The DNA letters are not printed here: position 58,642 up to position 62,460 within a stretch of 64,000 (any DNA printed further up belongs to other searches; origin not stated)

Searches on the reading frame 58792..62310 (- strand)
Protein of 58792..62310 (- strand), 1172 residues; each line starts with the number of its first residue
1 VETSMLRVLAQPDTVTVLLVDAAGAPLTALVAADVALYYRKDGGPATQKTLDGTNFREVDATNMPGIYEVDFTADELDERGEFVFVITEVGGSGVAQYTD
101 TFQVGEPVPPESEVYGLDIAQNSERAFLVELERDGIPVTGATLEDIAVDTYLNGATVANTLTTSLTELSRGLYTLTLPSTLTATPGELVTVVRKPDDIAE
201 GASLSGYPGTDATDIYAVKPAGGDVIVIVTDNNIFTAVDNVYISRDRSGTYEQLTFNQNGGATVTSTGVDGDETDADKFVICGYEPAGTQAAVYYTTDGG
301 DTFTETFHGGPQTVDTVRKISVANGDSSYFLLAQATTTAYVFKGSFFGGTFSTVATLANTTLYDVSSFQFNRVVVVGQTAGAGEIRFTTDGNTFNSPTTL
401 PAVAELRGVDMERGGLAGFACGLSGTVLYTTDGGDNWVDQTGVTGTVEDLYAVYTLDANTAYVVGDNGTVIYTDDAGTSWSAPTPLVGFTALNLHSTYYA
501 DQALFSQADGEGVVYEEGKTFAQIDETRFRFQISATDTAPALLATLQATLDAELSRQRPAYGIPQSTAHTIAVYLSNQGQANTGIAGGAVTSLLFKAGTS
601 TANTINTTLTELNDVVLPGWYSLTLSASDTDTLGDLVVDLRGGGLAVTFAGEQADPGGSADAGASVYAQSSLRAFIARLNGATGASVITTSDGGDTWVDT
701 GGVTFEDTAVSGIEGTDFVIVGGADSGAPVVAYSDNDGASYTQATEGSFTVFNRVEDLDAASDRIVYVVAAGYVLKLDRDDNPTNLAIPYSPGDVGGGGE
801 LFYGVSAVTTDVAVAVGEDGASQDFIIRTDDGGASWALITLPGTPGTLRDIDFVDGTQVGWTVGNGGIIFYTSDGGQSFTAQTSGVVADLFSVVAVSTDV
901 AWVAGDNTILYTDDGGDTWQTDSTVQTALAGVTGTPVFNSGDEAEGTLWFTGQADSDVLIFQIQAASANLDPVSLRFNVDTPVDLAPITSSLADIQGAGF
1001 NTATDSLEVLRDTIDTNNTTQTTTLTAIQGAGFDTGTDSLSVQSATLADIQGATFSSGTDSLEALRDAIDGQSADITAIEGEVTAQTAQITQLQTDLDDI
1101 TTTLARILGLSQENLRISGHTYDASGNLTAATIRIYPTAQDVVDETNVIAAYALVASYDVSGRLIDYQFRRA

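Call 97: search_protein_families(library=pfam, proteins=[window:58792-62310:-], max_evalue=0.01)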
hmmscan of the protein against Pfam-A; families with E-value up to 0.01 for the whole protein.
window:58792-62310:- (1172 aa): 4 families
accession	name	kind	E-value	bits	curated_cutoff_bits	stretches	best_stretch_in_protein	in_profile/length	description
PF14870.12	PSII_BNR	-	3.7e-17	63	27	2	834-921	7-96/303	Photosynthesis system II assembly factor YCF48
PF15902.12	Sortilin-Vps10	-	2e-11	43.8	33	2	240-333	2-86/446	Sortilin, neurotensin receptor 3,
PF02012.26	BNR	-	1.9e-06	27.5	27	0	911-921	2-12/12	BNR/Asp-box repeat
PF10411.14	DsbC_N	-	0.0063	16.5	25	0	48-72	15-39/70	Disulfide bond isomerase protein N-terminal domain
